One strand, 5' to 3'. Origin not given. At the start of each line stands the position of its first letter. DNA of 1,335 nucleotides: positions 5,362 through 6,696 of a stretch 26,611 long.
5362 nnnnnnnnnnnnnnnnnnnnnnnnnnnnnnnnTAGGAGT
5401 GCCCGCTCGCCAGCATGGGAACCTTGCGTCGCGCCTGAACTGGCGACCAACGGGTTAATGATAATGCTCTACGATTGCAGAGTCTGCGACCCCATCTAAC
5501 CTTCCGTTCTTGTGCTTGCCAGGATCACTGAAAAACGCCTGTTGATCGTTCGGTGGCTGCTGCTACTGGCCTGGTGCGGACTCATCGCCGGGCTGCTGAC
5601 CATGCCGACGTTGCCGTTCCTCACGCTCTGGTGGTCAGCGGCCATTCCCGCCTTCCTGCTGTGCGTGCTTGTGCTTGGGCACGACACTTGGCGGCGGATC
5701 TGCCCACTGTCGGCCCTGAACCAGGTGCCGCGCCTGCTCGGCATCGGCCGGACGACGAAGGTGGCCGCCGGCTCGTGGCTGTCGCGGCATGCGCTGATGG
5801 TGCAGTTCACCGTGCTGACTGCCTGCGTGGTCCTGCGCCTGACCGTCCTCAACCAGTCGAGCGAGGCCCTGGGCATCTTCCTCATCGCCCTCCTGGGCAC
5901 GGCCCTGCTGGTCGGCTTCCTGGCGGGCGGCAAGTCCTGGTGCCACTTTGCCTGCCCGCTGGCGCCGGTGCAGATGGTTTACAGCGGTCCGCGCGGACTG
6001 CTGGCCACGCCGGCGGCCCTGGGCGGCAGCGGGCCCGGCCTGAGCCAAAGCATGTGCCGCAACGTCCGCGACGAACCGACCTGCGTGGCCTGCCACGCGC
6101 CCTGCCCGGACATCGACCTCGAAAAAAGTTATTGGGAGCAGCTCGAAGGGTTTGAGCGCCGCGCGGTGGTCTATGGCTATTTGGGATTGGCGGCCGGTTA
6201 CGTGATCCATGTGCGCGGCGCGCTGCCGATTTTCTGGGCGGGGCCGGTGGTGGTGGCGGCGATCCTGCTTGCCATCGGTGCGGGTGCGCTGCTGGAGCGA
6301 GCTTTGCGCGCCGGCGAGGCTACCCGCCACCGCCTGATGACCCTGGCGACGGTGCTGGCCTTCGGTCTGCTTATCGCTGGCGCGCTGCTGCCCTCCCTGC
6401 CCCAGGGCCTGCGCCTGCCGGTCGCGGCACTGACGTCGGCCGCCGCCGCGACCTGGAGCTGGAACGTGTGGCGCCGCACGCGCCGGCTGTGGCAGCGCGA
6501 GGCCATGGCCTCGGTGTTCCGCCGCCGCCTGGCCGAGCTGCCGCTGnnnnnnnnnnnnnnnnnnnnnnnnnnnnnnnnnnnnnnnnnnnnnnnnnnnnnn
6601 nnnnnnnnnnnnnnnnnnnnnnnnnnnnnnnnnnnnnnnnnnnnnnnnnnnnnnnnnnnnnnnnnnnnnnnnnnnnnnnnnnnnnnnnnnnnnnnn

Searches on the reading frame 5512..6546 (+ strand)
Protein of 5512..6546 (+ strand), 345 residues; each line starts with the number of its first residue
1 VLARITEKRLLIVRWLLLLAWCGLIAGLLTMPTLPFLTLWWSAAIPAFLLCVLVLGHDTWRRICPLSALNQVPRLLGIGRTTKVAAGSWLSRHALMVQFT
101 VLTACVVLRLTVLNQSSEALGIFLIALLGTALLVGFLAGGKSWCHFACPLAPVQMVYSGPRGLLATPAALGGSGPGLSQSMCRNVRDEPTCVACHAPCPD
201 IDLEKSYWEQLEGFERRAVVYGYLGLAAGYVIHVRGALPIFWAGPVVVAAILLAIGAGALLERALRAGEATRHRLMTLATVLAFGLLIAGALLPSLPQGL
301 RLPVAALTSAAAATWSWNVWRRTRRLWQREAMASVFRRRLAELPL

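Call 27: predict_structure(alignment_id=A3)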
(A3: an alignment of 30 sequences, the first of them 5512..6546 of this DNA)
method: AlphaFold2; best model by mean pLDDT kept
length: 345 residues; sequences in the alignment: 30
mean_pLDDT: 82.1   pTM: 0.83
mean pLDDT of the five models: 82.1, 81.7, 81.0, 79.9, 78.8
residues with pLDDT >= 90: 121; 70-90: 162; 50-70: 46; < 50: 16
segments of 3 or more residues with pLDDT < 50: 166-180
pLDDT, mean of each block of 10 residues (from residue 1): 70 88 91 80 72 69 82 81 77 90 95 91 93 84 81 80 51 43 55 55 77 93 97 94 97 98 96 95 92 85 88 88 87 79 75
secondary structure, 60 per line:
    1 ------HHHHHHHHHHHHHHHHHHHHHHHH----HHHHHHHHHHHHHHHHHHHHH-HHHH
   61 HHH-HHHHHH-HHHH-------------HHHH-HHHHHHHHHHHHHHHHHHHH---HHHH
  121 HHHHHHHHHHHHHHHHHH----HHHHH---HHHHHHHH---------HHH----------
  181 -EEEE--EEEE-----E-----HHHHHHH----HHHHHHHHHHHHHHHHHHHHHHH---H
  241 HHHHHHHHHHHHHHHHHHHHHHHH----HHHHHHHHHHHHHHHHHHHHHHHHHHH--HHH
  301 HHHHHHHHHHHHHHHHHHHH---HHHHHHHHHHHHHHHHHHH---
elements in order: H7-30 H35-55 H57-63 H65-70 H72-75 H89-92 H94-113 H117-138 H143-147 H151-158 E182-185 E188-191 H203-209 H214-236 H240-264 H269-295 H298-320 H324-342

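Call 30: fold_search(model_id=the predicted structure, library=pdb)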
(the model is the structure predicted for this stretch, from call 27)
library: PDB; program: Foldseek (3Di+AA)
matches with E <= 10: 71; with E <= 0.001: 0
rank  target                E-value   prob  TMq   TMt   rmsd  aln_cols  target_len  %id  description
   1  7zw4_A                1.4e+00  0.07  0.13  0.14  24.5       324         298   13  Crystal structure of Talin R7R8 domains with Caskin-2 LD-peptide (released 2023-05-31)
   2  5k3h_D                1.7e+00  0.06  0.12  0.08  23.7       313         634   12  Crystals structure of Acyl-CoA oxidase-1 in Caenorhabditis elegans, Apo form-II (released 2016-08-24)
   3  9mun                  1.8e+00  0.06  0.15  0.13  22.5       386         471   13  Structure of Human SLC33A1 in complex with oxidized glutathione (released 2026-02-25)
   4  5k3g_A                2.0e+00  0.07  0.14  0.09  22.6       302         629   11  Crystals structure of Acyl-CoA oxidase-1 in Caenorhabditis elegans, Apo form-I (released 2016-08-24)
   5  5k3g_B                2.1e+00  0.05  0.12  0.08  22.4       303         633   13  Crystals structure of Acyl-CoA oxidase-1 in Caenorhabditis elegans, Apo form-I (released 2016-08-24)
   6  7q84_B                2.2e+00  0.05  0.13  0.09  21.7       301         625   12  Crystal structure of human peroxisomal acyl-Co-A oxidase 1a, apo-form (released 2022-03-02)
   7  5k3h_A                2.2e+00  0.04  0.12  0.08  23.1       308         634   13  Crystals structure of Acyl-CoA oxidase-1 in Caenorhabditis elegans, Apo form-II (released 2016-08-24)
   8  5k3h_B                2.4e+00  0.04  0.12  0.08  22.7       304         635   13  Crystals structure of Acyl-CoA oxidase-1 in Caenorhabditis elegans, Apo form-II (released 2016-08-24)
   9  6l85_B                2.5e+00  0.05  0.15  0.14  19.0       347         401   10  The sodium-dependent phosphate transporter (released 2020-09-16)
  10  7q86_A                2.5e+00  0.03  0.11  0.07  21.8       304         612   13  Crystal structure of human peroxisomal acyl-Co-A oxidase 1a, FAD-bound-form (released 2022-03-02)
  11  8ga6                  2.6e+00  0.06  0.13  0.11  22.4       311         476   12  Geometrically programmable nanomaterial construction using regularized protein building blocks (released 2024-03-13)
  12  8ght_A                2.8e+00  0.06  0.15  0.17  23.6       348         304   14  Cryo-electron microscopy structure of the zinc transporter from Bordetella bronchiseptica (released 2023-06-21)
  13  1is2_A                2.8e+00  0.04  0.13  0.08  21.8       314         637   13  Crystal Structure of Peroxisomal Acyl-CoA Oxidase-II from Rat Liver (released 2002-04-10)
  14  5k3g_D                2.9e+00  0.06  0.14  0.10  22.1       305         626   11  Crystals structure of Acyl-CoA oxidase-1 in Caenorhabditis elegans, Apo form-I (released 2016-08-24)
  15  6twn_B                3.1e+00  0.05  0.14  0.15  28.4       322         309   13  Crystal structure of Talin1 R7R8 in complex with CDK1 (206-223) (released 2021-05-12)
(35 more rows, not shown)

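Call 31: search_protein_families(library=pfam, alignment_id=A3, max_evalue=0.05)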
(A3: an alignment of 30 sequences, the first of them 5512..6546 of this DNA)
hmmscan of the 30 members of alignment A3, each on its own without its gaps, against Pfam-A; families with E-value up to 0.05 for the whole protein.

A. member 1, window:5512-6546:+ (345 aa): 1 family
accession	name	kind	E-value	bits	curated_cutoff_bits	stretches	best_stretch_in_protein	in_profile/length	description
PF12801.12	Fer4_5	-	0.0029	18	22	1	121-157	2-37/48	4Fe-4S binding domain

B. families by the number of members that match (of 30 scanned): 11 families
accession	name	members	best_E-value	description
PF12801.12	Fer4_5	28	2.4e-07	4Fe-4S binding domain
PF00027.35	cNMP_binding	18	4.7e-20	Cyclic nucleotide-binding domain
PF00498.31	FHA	12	1.4e-15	FHA domain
PF16697.10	Yop-YscD_cpl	12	2.4e-10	Inner membrane component of T3SS, cytoplasmic domain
PF03735.19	ENT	12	2.3e-05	ENT domain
PF13646.12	HEAT_2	6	1.3e-05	HEAT repeats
PF02985.28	HEAT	2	0.00061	HEAT repeat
PF25598.1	ARM_PUB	1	0.0059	Plant U-box protein ARM repeat region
PF13513.12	HEAT_EZ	1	0.015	HEAT-like repeat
PF06305.16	LapA_dom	1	0.02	Lipopolysaccharide assembly protein A domain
PF17976.7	zf-RING_12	1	0.046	RING/Ubox like zinc-binding domain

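Call 38: find_homologous_proteins(query=window:5512-6546:+, max_evalue=0.001)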
Query window:5512-6546:+ (345 aa): 37 proteins with E <= 0.001 among 8000 candidates.
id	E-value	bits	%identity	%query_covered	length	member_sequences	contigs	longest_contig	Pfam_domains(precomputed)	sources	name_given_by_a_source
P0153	2.7e-138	479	70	91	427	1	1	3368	-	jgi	jgi:hypothetical protein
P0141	2.3e-57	213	35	100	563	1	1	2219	-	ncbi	-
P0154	1.9e-55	206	32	100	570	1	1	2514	-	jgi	jgi:hypothetical protein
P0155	3.9e-55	205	36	91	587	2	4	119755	-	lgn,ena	-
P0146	1.1e-54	204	33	99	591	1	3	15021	-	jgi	jgi:hypothetical protein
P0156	2.3e-54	203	34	100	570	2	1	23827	-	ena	-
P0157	3.7e-54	202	33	100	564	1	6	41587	-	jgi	jgi:hypothetical protein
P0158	1.0e-53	201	32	100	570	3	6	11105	-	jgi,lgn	jgi:hypothetical protein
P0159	1.5e-53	200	34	100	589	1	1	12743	-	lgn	-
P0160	1.9e-53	200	30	100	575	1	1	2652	-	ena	-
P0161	2.4e-53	199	33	100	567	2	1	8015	-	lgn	-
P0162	4.5e-53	199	35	91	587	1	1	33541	-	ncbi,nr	ncbi:MAG: hypothetical protein NW224_00135 [Leptolyngbyaceae cyanobacterium bins.302]|nr:hypothetica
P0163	6.5e-53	198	34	89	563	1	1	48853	-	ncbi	ncbi:hypothetical protein [Phormidesmis priestleyi]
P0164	8.3e-53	198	35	92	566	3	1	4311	PF12801.13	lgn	-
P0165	1.0e-52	197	33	100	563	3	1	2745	-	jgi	jgi:hypothetical protein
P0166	1.6e-52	197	31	100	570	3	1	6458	PF12801.13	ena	-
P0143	1.9e-51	193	32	100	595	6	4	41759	-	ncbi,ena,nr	ncbi:MAG: hypothetical protein QNJ37_19725 [Crocosphaera sp.]|nr:hypothetical protein [Crocosphaera 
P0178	1.9e-48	183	30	100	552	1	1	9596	PF12801.13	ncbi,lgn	-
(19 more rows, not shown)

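Call 56: search_protein_families(library=ncbifam, proteins=[window:5512-6546:+, P0164, P0166, P0178], max_evalue=1)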
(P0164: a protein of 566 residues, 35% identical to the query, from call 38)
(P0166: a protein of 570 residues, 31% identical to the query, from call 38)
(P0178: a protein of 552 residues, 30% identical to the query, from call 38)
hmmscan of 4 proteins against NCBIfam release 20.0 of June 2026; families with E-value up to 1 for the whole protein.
window:5512-6546:+ (345 aa): 1 family
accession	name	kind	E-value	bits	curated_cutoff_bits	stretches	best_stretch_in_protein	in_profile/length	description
TIGR02163.1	napH_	subfamily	0.19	11.2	213.05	0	123-153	59-91/255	NapH/MauN family ferredoxin-type protein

P0164 (566 aa): 1 family
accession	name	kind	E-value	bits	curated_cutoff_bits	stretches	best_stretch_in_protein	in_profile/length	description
TIGR02163.1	napH_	subfamily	0.13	11.7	213.05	1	43-194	32-187/255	NapH/MauN family ferredoxin-type protein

P0166 (570 aa): 4 families
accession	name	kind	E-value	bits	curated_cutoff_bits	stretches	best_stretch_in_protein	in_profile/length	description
TIGR03025.1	EPS_sugtrans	subfamily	0.0066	15.7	295.55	1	341-437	33-127/445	exopolysaccharide biosynthesis polyprenyl glycosylphosphotransferase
TIGR02745.1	ccoG_rdxA_fixG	equivalog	0.02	13.9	316.7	1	158-211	39-90/435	cytochrome c oxidase accessory protein CcoG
TIGR03023.1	WcaJ_sugtrans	equivalog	0.11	11.8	410.75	1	335-436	29-130/453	undecaprenyl-phosphate glucose phosphotransferase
NF005515.0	PRK07132.1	equivalog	0.15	11.5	204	1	466-545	150-229/301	DNA polymerase III subunit delta'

P0178 (552 aa): 5 families
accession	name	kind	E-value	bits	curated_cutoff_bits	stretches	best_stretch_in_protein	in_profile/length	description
NF041531.1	HrpV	equivalog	0.19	11.7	150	1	235-271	60-95/118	HrpV family type III secretion system protein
TIGR02745.1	ccoG_rdxA_fixG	equivalog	0.25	10.2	316.7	1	163-209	43-88/435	cytochrome c oxidase accessory protein CcoG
TIGR03025.1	EPS_sugtrans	subfamily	0.28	10.4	295.55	1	346-437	35-127/445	exopolysaccharide biosynthesis polyprenyl glycosylphosphotransferase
NF007013.0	PRK09477.1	equivalog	0.45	9.5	234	0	166-205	165-204/286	quinol dehydrogenase ferredoxin subunit NapH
TIGR02163.1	napH_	subfamily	0.92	9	213.05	1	92-205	75-181/255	NapH/MauN family ferredoxin-type protein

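Call 62: search_protein_representatives(protein=window:5512-6546:+)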
Query: 345 residues. Proteins with E-value up to 0.001 (for the whole library): 578; up to 1e-10: 330; up to 1e-30: 121. The best 150 are listed.
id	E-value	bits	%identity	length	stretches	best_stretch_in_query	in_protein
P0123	3.3e-151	519.6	69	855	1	3-345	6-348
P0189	4.2e-72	259.4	53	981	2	35-233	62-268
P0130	2.2e-71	257.1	52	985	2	37-233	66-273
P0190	3.6e-57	210.3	42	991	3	39-235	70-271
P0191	4.4e-57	210.0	48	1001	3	34-232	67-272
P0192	9.7e-57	208.9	46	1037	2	31-232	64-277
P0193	6.5e-56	206.2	44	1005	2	32-233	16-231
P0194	1.7e-55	204.8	40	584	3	38-233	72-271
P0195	1.8e-53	198.2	40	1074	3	38-233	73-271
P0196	8.5e-53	195.9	38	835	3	33-233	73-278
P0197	1.1e-52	195.6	43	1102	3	37-233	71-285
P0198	2.7e-52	194.3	40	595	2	12-231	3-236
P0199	6.4e-52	193.1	41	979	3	38-244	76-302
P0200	1.1e-51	192.3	37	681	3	31-235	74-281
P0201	3.1e-51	190.8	41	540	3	32-232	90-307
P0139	6.4e-48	179.9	43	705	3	29-231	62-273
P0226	4.4e-45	170.6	39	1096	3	39-231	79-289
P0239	1.7e-41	158.8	41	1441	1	1-234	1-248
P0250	1.5e-39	152.4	39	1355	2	12-233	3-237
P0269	6.7e-37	143.7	43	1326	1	1-233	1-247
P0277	1.2e-35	139.5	40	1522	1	4-230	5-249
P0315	7.2e-27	110.7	36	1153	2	86-230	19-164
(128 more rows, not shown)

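Call 77: search_protein_families(library=pfam, proteins=[P0239, P0250, P0269, P0277, P0315, P0197, P0226], max_evalue=0.0001)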
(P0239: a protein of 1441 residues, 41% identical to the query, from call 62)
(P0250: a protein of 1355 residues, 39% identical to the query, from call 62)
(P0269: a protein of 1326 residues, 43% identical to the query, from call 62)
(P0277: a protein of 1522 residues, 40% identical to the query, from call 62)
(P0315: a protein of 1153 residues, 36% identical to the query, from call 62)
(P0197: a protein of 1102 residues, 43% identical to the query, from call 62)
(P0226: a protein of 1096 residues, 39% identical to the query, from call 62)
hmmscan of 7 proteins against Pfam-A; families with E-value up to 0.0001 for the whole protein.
P0239 (1441 aa): 4 families
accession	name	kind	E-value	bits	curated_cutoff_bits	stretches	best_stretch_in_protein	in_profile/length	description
PF00175.26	NAD_binding_1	-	3.6e-14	53.8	22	1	1216-1322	1-106/109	Oxidoreductase NAD-binding domain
PF07238.19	PilZ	-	9.1e-11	42.4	22.5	1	970-1072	1-101/102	PilZ domain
PF00111.32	Fer2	-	3.7e-10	40.1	21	1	1363-1431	5-75/77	2Fe-2S iron-sulfur cluster binding domain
PF00970.30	FAD_binding_6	-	1.1e-06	29.3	21.1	1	1099-1204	3-97/99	Oxidoreductase FAD-binding domain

P0250 (1355 aa): 5 families
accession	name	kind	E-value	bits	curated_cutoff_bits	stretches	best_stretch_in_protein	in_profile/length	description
PF00175.26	NAD_binding_1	-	1.7e-19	70.9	22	1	1126-1233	1-107/109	Oxidoreductase NAD-binding domain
PF00111.32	Fer2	-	1.2e-09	38.4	21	1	1286-1343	17-77/77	2Fe-2S iron-sulfur cluster binding domain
PF00970.30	FAD_binding_6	-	3e-06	27.9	21.1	1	1028-1115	16-99/99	Oxidoreductase FAD-binding domain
PF07238.19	PilZ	-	1.1e-05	26.2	22.5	1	881-993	2-101/102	PilZ domain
PF12801.12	Fer4_5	-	1.6e-05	25.2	22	1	117-150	3-36/48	4Fe-4S binding domain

P0269 (1326 aa): 3 families
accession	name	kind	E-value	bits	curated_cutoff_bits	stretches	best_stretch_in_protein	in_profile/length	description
PF00175.26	NAD_binding_1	-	2.9e-16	60.5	22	1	1095-1201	1-106/109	Oxidoreductase NAD-binding domain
PF00111.32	Fer2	-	3e-12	46.7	21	1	1250-1315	7-75/77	2Fe-2S iron-sulfur cluster binding domain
PF07238.19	PilZ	-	3.7e-09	37.3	22.5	1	843-952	2-100/102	PilZ domain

P0277 (1522 aa): 4 families
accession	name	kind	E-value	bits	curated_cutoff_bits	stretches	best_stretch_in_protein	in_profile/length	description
PF00175.26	NAD_binding_1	-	1.5e-13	51.8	22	1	1296-1404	1-107/109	Oxidoreductase NAD-binding domain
PF00111.32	Fer2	-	2.6e-10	40.5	21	1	1456-1513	17-76/77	2Fe-2S iron-sulfur cluster binding domain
PF00970.30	FAD_binding_6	-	1.9e-07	31.8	21.1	1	1183-1284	2-97/99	Oxidoreductase FAD-binding domain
PF12801.12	Fer4_5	-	3.7e-05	24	22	1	141-176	3-38/48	4Fe-4S binding domain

P0315 (1153 aa): 4 families
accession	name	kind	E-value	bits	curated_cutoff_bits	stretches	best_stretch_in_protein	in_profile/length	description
PF00970.30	FAD_binding_6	-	5e-12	46.5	21.1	1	822-912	7-97/99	Oxidoreductase FAD-binding domain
PF00111.32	Fer2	-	2.1e-10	40.8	21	1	1074-1144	5-76/77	2Fe-2S iron-sulfur cluster binding domain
PF00175.26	NAD_binding_1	-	2.2e-09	38.3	22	1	924-1030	1-107/109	Oxidoreductase NAD-binding domain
PF12801.12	Fer4_5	-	9.9e-05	22.7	22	0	60-91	7-38/48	4Fe-4S binding domain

P0197 (1102 aa): 3 families
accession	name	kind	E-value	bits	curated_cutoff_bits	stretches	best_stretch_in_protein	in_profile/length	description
PF00027.35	cNMP_binding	-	4.1e-13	49.5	27.5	1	991-1077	3-89/89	Cyclic nucleotide-binding domain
PF00498.31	FHA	-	2.4e-11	44.3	20.7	1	867-932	1-67/67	FHA domain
PF16697.10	Yop-YscD_cpl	-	3e-09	37.5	33.2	1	862-933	14-85/94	Inner membrane component of T3SS, cytoplasmic domain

P0226 (1096 aa): 3 families
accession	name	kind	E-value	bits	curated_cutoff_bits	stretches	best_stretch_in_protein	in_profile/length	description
PF00498.31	FHA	-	2.3e-14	54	20.7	1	862-926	1-66/67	FHA domain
PF16697.10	Yop-YscD_cpl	-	6.1e-11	42.9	33.2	1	857-924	14-81/94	Inner membrane component of T3SS, cytoplasmic domain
PF00027.35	cNMP_binding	-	8.2e-10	39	27.5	1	985-1068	2-88/89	Cyclic nucleotide-binding domain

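Call 80: find_encoding_contigs(protein=P0250, flank=8000, max_places=2)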
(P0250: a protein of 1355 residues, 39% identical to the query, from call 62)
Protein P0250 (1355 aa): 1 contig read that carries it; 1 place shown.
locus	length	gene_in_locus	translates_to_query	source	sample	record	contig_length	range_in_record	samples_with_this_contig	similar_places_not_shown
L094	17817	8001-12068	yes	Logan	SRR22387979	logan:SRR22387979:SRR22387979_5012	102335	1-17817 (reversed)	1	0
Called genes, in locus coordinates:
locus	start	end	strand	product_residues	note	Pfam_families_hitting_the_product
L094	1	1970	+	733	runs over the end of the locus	PF12437:GSIII_N, PF00120:Gln-synt_C, PF18318:Gln-synt_C-ter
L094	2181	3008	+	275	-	-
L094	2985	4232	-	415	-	PF13679:Methyltransf_32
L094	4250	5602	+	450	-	PF21799:MurD-like_N (weak), PF08245:Mur_ligase_M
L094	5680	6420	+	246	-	-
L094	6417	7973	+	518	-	PF00672:HAMP, PF00990:GGDEF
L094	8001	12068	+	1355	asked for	PF12801:Fer4_5 (weak), PF07238:PilZ (weak), PF00970:FAD_binding_6 (weak), PF00175:NAD_binding_1, PF00111:Fer2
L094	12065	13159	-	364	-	-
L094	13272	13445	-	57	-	-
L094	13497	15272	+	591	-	PF01321:Creatinase_N, PF16189:Creatinase_N_2, PF00557:Peptidase_M24, PF16188:Peptidase_M24_C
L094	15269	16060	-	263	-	PF00413:Peptidase_M10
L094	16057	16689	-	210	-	-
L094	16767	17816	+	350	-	?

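Call 81: search_protein_families(library=pfam, proteins=[L094:6417-7970:+, L094:5680-6417:+, L094:12068-13159:-], max_evalue=0.05)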
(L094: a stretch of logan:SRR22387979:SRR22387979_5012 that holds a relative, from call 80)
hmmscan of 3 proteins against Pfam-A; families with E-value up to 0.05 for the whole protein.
L094:6417-7970:+ (518 aa): 2 families
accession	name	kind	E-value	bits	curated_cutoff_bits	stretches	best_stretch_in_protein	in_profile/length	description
PF00672.30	HAMP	-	5.9e-19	68.6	25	1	310-360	2-52/53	HAMP domain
PF00990.26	GGDEF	-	1.2e-08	35.3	23.8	1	364-506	3-157/161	Diguanylate cyclase, GGDEF domain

L094:5680-6417:+ (246 aa): 4 families
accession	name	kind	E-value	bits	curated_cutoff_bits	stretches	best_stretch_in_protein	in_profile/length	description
PF13620.12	CarboxypepD_reg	-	8.7e-05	23.2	32.3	1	168-215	30-78/82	Carboxypeptidase regulatory-like domain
PF00127.26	Copper-bind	-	0.00011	23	21.2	1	91-163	13-98/99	Copper binding proteins, plastocyanin/azurin family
PF13473.12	Cupredoxin_1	-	0.00021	21.7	27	1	76-163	16-104/104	Cupredoxin-like domain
PF14686.12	fn3_3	-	0.0016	18.6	24.4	1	173-205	32-66/75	Polysaccharide lyase family 4, domain II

L094:12068-13159:- (364 aa): 1 family
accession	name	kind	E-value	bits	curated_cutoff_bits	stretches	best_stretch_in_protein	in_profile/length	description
PF07396.17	Porin_O_P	-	0.00073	19.3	20.9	0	59-207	32-171/370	Phosphate-selective porin O and P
